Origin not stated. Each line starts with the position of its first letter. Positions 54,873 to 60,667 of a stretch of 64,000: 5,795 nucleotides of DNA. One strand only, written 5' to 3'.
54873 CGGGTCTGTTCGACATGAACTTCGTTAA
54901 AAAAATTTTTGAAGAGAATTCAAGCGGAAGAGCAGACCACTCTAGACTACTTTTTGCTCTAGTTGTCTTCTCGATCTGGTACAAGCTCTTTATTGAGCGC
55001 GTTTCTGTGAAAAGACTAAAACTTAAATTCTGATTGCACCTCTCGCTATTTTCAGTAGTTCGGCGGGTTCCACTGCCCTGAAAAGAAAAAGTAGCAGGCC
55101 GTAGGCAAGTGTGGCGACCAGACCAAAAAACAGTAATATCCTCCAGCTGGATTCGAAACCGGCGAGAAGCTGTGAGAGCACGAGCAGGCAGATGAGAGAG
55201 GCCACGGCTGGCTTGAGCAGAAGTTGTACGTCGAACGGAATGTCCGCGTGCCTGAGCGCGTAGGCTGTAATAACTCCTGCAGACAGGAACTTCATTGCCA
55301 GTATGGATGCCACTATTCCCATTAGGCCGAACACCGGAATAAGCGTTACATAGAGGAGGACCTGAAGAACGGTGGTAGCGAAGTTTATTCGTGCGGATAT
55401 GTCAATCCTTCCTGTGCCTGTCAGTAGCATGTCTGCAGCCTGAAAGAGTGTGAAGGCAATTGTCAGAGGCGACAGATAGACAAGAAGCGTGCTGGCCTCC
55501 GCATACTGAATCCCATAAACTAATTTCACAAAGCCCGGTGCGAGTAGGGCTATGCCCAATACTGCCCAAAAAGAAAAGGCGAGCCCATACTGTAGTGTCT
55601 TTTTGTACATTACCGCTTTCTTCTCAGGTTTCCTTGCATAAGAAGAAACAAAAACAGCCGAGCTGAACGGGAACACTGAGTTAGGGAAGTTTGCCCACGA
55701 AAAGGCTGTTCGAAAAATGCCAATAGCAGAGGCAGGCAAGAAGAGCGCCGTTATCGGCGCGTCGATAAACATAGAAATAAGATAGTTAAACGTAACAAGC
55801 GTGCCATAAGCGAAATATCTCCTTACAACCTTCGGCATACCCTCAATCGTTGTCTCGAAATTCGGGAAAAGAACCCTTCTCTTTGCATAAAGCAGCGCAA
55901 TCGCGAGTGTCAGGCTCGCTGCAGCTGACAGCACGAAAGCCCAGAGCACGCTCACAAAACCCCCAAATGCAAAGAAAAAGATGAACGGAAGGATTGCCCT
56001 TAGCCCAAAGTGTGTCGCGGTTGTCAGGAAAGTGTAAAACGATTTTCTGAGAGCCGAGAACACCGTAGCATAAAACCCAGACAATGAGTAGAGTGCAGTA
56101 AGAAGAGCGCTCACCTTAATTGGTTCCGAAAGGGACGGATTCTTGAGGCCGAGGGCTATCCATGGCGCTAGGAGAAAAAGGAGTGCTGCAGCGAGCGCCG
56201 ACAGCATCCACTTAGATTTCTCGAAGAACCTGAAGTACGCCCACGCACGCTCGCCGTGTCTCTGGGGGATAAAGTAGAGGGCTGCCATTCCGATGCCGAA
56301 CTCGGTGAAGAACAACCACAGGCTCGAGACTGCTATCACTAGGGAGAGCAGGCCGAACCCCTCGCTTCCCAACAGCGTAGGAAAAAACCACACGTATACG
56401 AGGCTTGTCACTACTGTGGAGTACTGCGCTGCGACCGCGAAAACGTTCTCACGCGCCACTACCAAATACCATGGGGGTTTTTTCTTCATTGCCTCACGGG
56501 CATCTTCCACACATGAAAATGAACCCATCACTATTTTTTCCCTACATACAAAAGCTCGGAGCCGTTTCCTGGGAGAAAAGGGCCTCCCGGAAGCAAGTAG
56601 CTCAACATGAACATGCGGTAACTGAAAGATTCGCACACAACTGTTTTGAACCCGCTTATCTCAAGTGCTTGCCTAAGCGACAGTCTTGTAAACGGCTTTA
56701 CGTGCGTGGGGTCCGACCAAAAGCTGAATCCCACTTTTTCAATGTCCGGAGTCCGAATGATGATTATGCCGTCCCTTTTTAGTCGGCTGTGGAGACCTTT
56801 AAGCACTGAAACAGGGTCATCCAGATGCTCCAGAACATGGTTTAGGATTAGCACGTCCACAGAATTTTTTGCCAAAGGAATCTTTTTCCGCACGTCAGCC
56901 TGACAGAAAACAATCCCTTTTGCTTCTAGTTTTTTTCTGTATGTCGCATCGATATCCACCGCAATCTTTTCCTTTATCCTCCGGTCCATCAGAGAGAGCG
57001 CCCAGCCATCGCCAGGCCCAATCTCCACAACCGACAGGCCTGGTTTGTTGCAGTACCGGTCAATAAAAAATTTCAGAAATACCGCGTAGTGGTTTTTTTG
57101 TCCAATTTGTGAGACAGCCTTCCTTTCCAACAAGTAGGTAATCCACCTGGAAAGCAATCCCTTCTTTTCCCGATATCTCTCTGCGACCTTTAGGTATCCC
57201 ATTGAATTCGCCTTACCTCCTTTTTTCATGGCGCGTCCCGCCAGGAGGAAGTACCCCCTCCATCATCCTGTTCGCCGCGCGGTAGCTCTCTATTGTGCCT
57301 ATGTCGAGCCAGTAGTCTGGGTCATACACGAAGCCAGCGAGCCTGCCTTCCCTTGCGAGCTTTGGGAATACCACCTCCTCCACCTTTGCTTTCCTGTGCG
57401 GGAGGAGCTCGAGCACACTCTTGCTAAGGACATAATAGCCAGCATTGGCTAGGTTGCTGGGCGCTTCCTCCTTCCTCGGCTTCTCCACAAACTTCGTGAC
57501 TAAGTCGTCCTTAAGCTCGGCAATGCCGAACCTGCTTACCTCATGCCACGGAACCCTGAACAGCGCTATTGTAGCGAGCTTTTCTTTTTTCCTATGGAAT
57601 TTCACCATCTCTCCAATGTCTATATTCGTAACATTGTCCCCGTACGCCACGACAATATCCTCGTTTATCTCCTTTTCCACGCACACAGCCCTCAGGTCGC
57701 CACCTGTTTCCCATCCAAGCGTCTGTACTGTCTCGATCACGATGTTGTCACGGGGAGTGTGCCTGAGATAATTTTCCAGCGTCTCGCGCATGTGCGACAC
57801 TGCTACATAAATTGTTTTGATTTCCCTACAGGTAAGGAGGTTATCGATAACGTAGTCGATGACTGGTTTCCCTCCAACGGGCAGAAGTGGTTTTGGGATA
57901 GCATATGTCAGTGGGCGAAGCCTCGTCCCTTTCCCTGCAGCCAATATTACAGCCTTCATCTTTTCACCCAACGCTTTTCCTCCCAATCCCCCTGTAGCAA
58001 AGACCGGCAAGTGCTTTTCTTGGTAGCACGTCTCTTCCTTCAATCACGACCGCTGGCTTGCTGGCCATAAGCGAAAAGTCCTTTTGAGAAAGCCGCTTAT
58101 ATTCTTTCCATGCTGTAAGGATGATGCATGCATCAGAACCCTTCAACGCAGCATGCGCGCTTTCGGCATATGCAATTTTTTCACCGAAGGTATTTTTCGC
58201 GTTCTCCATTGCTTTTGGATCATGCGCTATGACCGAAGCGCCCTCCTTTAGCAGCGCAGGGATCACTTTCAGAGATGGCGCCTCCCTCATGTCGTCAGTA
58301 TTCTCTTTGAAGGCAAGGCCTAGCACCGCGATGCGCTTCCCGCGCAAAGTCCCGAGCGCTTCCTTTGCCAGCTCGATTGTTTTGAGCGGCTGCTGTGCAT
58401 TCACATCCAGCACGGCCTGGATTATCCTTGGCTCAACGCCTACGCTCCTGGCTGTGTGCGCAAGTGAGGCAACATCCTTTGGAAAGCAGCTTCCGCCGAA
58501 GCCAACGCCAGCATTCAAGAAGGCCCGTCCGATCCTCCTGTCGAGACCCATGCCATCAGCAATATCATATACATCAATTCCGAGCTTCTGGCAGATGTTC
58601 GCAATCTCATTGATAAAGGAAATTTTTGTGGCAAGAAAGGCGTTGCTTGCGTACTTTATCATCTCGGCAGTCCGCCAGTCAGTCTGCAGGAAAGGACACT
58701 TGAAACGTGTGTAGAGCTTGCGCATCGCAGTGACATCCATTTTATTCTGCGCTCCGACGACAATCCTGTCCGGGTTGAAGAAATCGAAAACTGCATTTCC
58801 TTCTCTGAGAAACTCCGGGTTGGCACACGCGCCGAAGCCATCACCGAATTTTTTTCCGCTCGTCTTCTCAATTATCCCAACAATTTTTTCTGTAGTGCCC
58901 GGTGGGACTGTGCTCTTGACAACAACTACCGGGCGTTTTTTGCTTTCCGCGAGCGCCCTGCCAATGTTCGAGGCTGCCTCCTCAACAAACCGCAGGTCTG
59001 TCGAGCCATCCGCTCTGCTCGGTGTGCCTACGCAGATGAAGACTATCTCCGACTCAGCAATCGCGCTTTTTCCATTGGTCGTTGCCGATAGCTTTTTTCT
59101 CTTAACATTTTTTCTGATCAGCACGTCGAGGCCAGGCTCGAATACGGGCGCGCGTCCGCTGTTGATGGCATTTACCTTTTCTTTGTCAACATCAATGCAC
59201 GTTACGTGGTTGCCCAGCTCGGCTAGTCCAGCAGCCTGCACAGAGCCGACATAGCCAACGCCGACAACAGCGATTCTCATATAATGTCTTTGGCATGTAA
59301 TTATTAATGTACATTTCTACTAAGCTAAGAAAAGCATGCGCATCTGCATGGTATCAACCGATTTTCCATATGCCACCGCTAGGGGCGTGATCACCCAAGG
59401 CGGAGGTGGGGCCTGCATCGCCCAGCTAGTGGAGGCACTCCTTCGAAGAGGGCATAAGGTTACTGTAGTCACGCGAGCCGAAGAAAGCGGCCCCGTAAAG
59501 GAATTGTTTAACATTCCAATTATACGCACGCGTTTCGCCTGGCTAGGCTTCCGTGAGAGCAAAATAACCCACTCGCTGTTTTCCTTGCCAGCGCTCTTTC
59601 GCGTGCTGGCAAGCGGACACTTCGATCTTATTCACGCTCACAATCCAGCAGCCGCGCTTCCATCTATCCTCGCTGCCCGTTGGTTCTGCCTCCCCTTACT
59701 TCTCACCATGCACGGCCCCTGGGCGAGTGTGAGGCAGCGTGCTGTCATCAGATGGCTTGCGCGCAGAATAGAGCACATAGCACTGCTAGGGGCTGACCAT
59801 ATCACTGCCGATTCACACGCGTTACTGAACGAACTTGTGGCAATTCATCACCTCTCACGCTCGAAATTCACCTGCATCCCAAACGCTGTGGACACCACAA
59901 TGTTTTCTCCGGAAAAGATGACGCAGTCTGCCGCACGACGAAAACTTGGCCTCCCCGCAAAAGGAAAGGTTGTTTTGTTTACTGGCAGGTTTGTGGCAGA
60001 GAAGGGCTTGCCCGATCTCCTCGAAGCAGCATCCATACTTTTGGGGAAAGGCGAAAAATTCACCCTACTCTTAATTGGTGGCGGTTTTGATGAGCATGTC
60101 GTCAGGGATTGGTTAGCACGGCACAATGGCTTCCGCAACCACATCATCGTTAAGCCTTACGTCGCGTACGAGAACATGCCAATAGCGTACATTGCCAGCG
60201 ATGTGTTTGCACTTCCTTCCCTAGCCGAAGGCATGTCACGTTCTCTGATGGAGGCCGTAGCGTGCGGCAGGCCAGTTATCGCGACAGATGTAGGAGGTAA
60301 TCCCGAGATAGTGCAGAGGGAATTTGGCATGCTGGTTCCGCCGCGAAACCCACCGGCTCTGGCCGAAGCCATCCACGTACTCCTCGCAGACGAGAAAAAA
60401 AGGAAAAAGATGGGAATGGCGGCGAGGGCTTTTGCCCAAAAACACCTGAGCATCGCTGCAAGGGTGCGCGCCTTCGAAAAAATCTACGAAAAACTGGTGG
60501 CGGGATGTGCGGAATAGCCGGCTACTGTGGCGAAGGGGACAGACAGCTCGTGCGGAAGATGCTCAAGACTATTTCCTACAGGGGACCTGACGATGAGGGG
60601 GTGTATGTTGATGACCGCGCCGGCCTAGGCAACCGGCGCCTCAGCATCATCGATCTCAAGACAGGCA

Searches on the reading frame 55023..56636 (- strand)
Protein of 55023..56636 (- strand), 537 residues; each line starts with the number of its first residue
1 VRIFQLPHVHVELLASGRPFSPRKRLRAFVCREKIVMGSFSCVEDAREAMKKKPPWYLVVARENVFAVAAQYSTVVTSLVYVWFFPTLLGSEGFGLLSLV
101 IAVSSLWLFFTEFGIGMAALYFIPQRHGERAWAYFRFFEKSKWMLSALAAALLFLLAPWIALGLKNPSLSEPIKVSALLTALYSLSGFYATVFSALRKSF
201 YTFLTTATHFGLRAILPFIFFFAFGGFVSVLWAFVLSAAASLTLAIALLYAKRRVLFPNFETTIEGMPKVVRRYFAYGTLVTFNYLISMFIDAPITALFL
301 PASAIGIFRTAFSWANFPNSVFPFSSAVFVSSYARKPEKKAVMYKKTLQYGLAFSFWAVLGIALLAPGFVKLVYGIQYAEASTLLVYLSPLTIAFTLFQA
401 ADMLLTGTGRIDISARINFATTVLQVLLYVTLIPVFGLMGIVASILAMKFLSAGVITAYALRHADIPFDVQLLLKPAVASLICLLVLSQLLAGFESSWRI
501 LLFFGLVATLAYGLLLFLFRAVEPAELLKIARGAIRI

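Call 4: search_protein_families(library=pfam, proteins=[window:55023-56636:-])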
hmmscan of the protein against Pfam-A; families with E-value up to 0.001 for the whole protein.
window:55023-56636:- (537 aa): 2 families
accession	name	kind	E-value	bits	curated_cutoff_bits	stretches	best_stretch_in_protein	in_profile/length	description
PF01943.22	Polysacc_synt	-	3.5e-17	63.2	28.2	1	67-325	8-262/274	Polysaccharide biosynthesis protein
PF13440.11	Polysacc_synt_3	-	2e-11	44.1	23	1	88-382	5-292/293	Polysaccharide biosynthesis protein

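Call 68: search_protein_families(library=ncbifam, proteins=[window:55023-56633:-], max_evalue=0.001)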
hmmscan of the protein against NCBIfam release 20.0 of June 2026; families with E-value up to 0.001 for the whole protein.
window:55023-56633:- (536 aa): 1 family
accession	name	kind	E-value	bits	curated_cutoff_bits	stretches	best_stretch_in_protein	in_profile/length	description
NF007773.0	PRK10459.1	equivalog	8.9e-08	31.5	273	1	75-520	23-464/492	MOP flippase family protein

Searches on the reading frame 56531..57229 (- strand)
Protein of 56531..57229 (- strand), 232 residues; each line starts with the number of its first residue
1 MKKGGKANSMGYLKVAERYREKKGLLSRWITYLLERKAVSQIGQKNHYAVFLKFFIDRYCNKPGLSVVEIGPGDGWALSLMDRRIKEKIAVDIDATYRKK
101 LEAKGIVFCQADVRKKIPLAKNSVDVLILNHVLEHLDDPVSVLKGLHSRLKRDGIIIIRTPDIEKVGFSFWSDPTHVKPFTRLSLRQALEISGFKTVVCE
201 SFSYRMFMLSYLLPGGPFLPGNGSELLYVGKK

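Call 4: search_protein_families(library=pfam, proteins=[window:56531-57229:-])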
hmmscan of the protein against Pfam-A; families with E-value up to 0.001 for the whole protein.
window:56531-57229:- (232 aa): 6 families
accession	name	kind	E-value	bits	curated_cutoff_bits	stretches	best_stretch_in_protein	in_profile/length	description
PF13489.12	Methyltransf_23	-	1.3e-17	64.5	27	1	55-197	16-162/164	Methyltransferase domain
PF08241.18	Methyltransf_11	-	7.8e-15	55.7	21.2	1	68-158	1-95/95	Methyltransferase domain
PF13847.12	Methyltransf_31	-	1.9e-11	44.3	27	1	90-163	40-114/145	Methyltransferase domain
PF13649.12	Methyltransf_25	-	1.1e-08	36.1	27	1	67-154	1-97/97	Methyltransferase domain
PF08242.18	Methyltransf_12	-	1.7e-07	32.3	30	1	68-156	1-98/98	Methyltransferase domain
PF07021.18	MetW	-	5.8e-05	23.2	21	1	62-156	12-107/193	Methionine biosynthesis protein MetW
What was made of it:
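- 56531..57229 (-): SAM-dependent methyltransferase 1. Pfam (call 4)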

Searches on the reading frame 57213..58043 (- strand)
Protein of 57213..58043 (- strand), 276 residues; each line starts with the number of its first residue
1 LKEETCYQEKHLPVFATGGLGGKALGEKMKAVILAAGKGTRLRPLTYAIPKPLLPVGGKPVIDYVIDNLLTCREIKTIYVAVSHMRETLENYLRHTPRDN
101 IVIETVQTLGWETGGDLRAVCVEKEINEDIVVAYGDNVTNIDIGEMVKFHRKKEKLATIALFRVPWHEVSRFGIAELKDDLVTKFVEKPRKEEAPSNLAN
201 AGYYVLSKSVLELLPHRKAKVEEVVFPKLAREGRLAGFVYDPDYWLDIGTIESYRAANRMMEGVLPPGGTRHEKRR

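Call 4: search_protein_families(library=pfam, proteins=[window:57213-58043:-])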
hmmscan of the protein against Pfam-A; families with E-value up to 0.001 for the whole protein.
window:57213-58043:- (276 aa): 4 families
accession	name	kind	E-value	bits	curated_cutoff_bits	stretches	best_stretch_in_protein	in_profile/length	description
PF00483.29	NTP_transferase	-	2.5e-44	152.2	21.2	1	30-260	1-241/245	Nucleotidyl transferase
PF12804.13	NTP_transf_3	-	2.6e-10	41.1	27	1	31-97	1-59/160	MobA-like NTP transferase domain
PF01128.25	IspD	-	2.4e-06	27.9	27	1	30-104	2-66/221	2-C-methyl-D-erythritol 4-phosphate cytidylyltransferase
PF02348.25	CTP_transf_3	-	0.00012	22.4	22.6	1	51-86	16-51/217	Cytidylyltransferase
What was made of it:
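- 57213..58043 (-): Sugar-1-phosphate nucleotidyltransferase (the true start is probably near 57960, since the ORF overlaps Ugd). Pfam NTP_transferase from residue 30 (call 4)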

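Call 5: search_protein_families(library=ncbifam, proteins=[window:57213-58043:-], max_evalue=1e-10)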
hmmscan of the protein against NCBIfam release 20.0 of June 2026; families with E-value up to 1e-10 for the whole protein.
window:57213-58043:- (276 aa): 28 families (the best 25 are shown)
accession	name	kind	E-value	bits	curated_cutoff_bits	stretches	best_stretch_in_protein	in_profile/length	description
NF052502.1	man1P_GTase_Rv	exception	9.1e-39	133.3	440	1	30-264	2-234/352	mannose-1-phosphate guanylyltransferase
TIGR03992.1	Arch_glmU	subfamily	5.6e-36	124.2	292.1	1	29-249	1-215/393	bifunctional sugar-1-phosphate nucleotidylyltransferase/acetyltransferase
TIGR01208.1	rmlA_long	equivalog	3.7e-34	118.2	320.25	1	30-260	1-233/353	glucose-1-phosphate thymidylyltransferase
TIGR02091.1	glgC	equivalog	3.7e-32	111.8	424.9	1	123-258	109-256/364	glucose-1-phosphate adenylyltransferase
TIGR02623.1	G1P_cyt_trans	equivalog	6e-30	104.5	300.25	1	64-251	58-235/255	glucose-1-phosphate cytidylyltransferase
NF041313.1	UDPGP_AglF_Halo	equivalog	7.1e-30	104.2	400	1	29-211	1-179/234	UTP--glucose-1-phosphate uridylyltransferase AglF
NF003670.0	PRK05293.1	equivalog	4.1e-28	98.4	470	1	126-258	117-255/382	glucose-1-phosphate adenylyltransferase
TIGR01099.1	galU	equivalog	7.4e-26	91.3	326.8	2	29-95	2-67/261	UTP--glucose-1-phosphate uridylyltransferase GalU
NF045761.1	NAMPUrTaseMurU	equivalog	2.6e-25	89.6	250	1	29-258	1-224/226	N-acetylmuramate alpha-1-phosphate uridylyltransferase MurU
NF002023.0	PRK00844.1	subfamily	3.5e-25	88.7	458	1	122-259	113-274/408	glucose-1-phosphate adenylyltransferase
NF041173.1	Sug_nt_acttase_Thmprot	equivalog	1.6e-24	86.6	600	1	29-249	1-215/405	bifunctional sugar-1-phosphate nucleotidylyltransferase/acetyltransferase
NF001947.0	PRK00725.1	subfamily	2.6e-24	85.8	470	1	122-261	125-287/426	glucose-1-phosphate adenylyltransferase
NF002772.0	PRK02862.1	equivalog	2.9e-24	85.6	537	1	28-193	3-183/429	glucose-1-phosphate adenylyltransferase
NF049965.1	GlMnHpPGnyltfHddC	equivalog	8.6e-23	81.1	300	1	29-256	1-216/221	D-glycero-D-manno-heptose 1-phosphate guanosyltransferase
NF009928.0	PRK13389.1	equivalog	2.8e-16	59.5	548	0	29-93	9-72/302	UTP--glucose-1-phosphate uridylyltransferase GalU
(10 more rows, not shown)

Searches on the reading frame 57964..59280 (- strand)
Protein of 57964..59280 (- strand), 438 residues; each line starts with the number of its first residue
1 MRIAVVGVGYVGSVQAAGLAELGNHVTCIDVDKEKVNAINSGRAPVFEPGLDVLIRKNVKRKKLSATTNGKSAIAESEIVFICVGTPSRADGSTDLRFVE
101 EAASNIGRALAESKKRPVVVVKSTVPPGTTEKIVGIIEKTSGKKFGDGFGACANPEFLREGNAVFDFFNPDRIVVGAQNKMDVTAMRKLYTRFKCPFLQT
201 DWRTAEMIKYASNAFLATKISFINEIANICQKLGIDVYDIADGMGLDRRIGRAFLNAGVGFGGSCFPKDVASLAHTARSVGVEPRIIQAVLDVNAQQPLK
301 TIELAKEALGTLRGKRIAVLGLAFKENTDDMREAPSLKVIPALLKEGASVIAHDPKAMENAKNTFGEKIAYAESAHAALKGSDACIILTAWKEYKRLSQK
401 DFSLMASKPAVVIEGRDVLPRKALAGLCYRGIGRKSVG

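Call 4: search_protein_families(library=pfam, proteins=[window:57964-59280:-])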
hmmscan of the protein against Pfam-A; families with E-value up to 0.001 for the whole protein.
window:57964-59280:- (438 aa): 7 families
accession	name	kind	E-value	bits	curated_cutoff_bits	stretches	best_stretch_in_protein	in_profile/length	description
PF03721.20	UDPG_MGDP_dh_N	-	2.7e-62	210.1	27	1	1-188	1-186/187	UDP-glucose/GDP-mannose dehydrogenase family, NAD binding domain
PF00984.24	UDPG_MGDP_dh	-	2.7e-40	136.8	25.4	1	203-295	1-93/94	UDP-glucose/GDP-mannose dehydrogenase family, central domain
PF03720.21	UDPG_MGDP_dh_C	-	1.7e-30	105.9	30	1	318-419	1-101/103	UDP-glucose/GDP-mannose dehydrogenase family, UDP binding domain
PF02558.23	ApbA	-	2.5e-05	24.4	22.2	1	3-84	1-74/150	Ketopantoate reductase PanE/ApbA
PF03446.21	NAD_binding_2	-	8.5e-05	23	21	0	2-93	1-72/161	NAD binding domain of 6-phosphogluconate dehydrogenase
PF03807.23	F420_oxidored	-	9.1e-05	23.4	21.6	0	2-85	1-68/94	NADP oxidoreductase coenzyme F420-dependent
PF02254.24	TrkA_N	-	0.00084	20.1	23.8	0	3-45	1-43/116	TrkA-N domain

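Call 5: search_protein_families(library=ncbifam, proteins=[window:57964-59280:-], max_evalue=1e-10)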
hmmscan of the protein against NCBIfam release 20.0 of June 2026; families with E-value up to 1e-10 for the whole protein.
window:57964-59280:- (438 aa): 7 families
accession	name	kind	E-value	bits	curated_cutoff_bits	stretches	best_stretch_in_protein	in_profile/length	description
TIGR03026.1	NDP-sugDHase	subfamily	8.1e-146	486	189.8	1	1-416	1-412/413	nucleotide sugar dehydrogenase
NF041297.1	UDPGDh_AglM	equivalog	1.1e-143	479.2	670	1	1-432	1-428/429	UDP-glucose 6-dehydrogenase AglM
NF047673.2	TeichurnBiosyTuaD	equivalog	2.1e-143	478.6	700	1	2-437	3-434/439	UDP-glucose 6-dehydrogenase TuaD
NF040825.1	UDPMaNacDH_Arch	equivalog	4.6e-65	220.1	750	1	1-436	1-417/418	UDP-N-acetyl-D-mannosamine dehydrogenase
NF008286.0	PRK11064.1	equivalog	6.6e-53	179.8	459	1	2-402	5-407/420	UDP-N-acetyl-D-mannosamine dehydrogenase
NF011631.0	PRK15057.1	equivalog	7.5e-37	127.3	757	1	1-360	1-342/388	UDP-glucose 6-dehydrogenase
NF011729.0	PRK15182.1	equivalog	1.3e-23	83.5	592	1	2-420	8-417/425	Vi polysaccharide biosynthesis UDP-N-acetylglucosamine C-6 dehydrogenase TviB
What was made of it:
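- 57964..59280 (-): UDP-glucose 6-dehydrogenase (Ugd/AglM/TuaD-like), source of UDP-GlcA. NCBIfam AglM 479 bits and TuaD 479 bits, TviB only 84 (call 5)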

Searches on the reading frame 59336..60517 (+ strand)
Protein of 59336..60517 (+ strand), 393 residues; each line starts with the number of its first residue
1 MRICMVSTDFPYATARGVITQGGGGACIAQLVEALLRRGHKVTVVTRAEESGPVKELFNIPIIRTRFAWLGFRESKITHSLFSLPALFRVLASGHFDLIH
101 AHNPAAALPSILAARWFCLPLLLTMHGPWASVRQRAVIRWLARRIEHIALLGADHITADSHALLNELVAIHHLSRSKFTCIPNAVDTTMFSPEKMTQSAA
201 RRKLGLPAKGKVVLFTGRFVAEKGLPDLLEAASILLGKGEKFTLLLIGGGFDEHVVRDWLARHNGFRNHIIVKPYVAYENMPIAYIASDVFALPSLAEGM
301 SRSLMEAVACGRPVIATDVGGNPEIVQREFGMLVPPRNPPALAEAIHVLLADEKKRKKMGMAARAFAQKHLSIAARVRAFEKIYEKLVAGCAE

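Call 4: search_protein_families(library=pfam, proteins=[window:59336-60517:+])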
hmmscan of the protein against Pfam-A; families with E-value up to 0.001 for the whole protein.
window:59336-60517:+ (393 aa): 7 families
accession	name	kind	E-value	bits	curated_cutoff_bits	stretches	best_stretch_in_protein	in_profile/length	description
PF00534.26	Glycos_transf_1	-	1.1e-36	126.5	26.4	1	199-365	4-171/172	Glycosyl transferases group 1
PF13692.12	Glyco_trans_1_4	-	4.6e-32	111.6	27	1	211-352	2-142/142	Glycosyl transferases group 1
PF13439.12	Glyco_transf_4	-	1.2e-28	100.7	28.5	1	22-188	2-169/170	Glycosyltransferase Family 4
PF13579.12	Glyco_trans_4_4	-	2.3e-22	80.5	29.7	1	22-183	1-157/158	Glycosyl transferase 4-like domain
PF13524.12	Glyco_trans_1_2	-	1.3e-08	35.4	25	1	262-381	27-143/144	Glycosyl transferase-like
PF13477.12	Glyco_trans_4_2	-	4.6e-06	27.3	23.4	1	30-159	15-138/139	Glycosyl transferase 4-like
PF20706.3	GT4-conflict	-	8.4e-06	25.4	26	1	183-352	170-338/385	Family 4 Glycosyltransferase in conflict systems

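Call 68: search_protein_families(library=ncbifam, proteins=[window:59336-60514:+], max_evalue=0.001)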
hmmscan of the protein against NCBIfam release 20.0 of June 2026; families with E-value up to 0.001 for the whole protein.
window:59336-60514:+ (393 aa): 40 families (the best 25 are shown)
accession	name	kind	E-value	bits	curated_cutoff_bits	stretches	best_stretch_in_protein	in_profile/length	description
TIGR04063.1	stp3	hypoth_equivalog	8.1e-41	140.2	442.05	1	87-388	84-396/397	TIGR04063 family PEP-CTERM/XrtA system glycosyltransferase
TIGR03088.1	stp2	hypoth_equivalog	6.4e-38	130.8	409.05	1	78-387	64-373/374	TIGR03088 family PEP-CTERM/XrtA system glycosyltransferase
NF047684.1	TeichurnBiosyTuaC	equivalog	3.8e-36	124.9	550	1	95-388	108-390/391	teichuronic acid biosynthesis protein TuaC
TIGR03449.1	mycothiol_MshA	equivalog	5.7e-36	124.3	462.5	1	3-388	2-404/406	D-inositol-3-phosphate glycosyltransferase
TIGR03999.1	thiol_BshA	equivalog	1.5e-32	113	273.7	1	20-388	10-374/375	N-acetyl-alpha-D-glucosaminyl L-malate synthase BshA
TIGR02149.1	glgA_Coryne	subfamily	8.2e-31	107.5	302.4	1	21-387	15-390/391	glycogen synthase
NF041876.1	EPS_EpsE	equivalog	3.8e-30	105.4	400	1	76-372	94-381/389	exopolysaccharide biosynthesis GT4 family glycosyltransferase EpsE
NF053787.1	GlcN_PG_synth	equivalog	1.7e-27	96.3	480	1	90-388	77-360/361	N-acetylglucosaminyl phosphatidylglycerol synthase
NF007640.0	PRK10307.1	subfamily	3.2e-25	88.9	276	1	134-385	153-405/411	WcaI family glycosyltransferase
TIGR04047.1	MSMEG_0565_glyc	hypoth_equivalog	8.6e-24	84.3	259.85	1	29-371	19-359/373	MSMEG_0565 family glycosyltransferase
NF038295.1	EPS_HpsP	equivalog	1e-22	80.7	550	1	21-387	13-387/388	hormogonium polysaccharide biosynthesis glycosyltransferase HpsP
NF038229.1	Glyco4_Geo_Pelo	equivalog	5.6e-22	78.2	400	1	116-388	77-337/338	GPMC system family 4 glycosyltransferase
TIGR04157.1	glyco_rSAM_CFB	subfamily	5.2e-19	68.5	400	1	152-373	169-395/406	TIGR04157 family glycosyltransferase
NF038298.1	EPS_HpsO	equivalog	8.6e-17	61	575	1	180-373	172-373/388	hormogonium polysaccharide biosynthesis glycosyltransferase HpsO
NF041879.1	EPS_EpsH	equivalog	2.3e-14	53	800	1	95-388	115-417/431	exopolysaccharide biosynthesis glycosyltransferase EpsH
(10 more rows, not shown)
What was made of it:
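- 59336..60517 (+): GT4c glycosyltransferase; overlaps the AsnB3 start by 13 nt. Pfam (call 4); best NCBIfam models are PEP-CTERM/XrtA-system GTs stp3/stp2 and TuaC (call 68)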
